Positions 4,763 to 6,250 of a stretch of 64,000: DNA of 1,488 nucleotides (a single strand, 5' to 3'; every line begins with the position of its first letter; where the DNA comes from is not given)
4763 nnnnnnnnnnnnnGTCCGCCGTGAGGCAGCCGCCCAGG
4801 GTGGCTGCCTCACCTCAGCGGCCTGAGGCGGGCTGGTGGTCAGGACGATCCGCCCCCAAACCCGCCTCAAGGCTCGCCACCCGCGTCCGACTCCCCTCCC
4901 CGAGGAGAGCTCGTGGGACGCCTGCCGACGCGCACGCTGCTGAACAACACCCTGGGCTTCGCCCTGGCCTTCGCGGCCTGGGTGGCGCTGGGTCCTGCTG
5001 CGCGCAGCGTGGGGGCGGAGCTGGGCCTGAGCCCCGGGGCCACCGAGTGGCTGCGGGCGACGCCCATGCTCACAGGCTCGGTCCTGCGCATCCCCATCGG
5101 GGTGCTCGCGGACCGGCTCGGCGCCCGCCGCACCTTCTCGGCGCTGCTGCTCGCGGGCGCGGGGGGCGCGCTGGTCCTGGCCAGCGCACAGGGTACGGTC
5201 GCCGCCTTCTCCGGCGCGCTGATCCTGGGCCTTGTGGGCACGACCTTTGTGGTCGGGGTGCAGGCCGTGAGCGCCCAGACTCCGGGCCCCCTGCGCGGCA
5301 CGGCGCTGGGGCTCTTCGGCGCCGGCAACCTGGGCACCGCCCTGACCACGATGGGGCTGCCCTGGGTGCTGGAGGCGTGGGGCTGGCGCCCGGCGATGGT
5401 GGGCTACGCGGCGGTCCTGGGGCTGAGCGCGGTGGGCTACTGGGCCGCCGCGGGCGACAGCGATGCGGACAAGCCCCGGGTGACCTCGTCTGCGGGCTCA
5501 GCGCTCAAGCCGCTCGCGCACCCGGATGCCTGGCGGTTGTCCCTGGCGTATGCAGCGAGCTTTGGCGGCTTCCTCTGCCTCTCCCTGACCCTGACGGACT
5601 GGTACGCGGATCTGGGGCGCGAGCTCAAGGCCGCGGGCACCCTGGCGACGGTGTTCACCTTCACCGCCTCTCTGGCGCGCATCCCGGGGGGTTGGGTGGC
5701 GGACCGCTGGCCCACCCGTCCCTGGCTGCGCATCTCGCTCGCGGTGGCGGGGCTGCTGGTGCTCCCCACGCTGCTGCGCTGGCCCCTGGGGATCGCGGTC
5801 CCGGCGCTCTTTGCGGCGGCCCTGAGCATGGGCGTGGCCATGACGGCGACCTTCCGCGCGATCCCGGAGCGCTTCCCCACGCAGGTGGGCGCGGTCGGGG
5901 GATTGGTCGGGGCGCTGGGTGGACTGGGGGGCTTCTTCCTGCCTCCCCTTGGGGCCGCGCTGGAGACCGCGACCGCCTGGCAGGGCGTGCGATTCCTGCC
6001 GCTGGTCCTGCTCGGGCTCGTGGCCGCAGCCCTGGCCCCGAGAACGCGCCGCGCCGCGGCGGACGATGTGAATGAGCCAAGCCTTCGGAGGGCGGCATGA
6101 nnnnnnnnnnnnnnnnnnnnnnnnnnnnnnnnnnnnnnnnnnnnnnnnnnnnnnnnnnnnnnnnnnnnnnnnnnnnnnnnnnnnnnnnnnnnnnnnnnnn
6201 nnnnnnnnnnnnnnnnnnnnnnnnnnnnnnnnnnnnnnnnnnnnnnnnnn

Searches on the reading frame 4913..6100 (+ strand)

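Call 86: search_protein_families(library=pfam, proteins=[window:4913-6100:+], max_evalue=0.0001)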
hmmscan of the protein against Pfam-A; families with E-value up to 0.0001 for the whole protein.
window:4913-6100:+ (395 aa): 1 family
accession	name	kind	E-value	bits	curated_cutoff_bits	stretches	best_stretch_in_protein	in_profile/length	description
PF07690.21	MFS_1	-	1.5e-31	110.1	33.4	2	14-224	3-219/347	Major Facilitator Superfamily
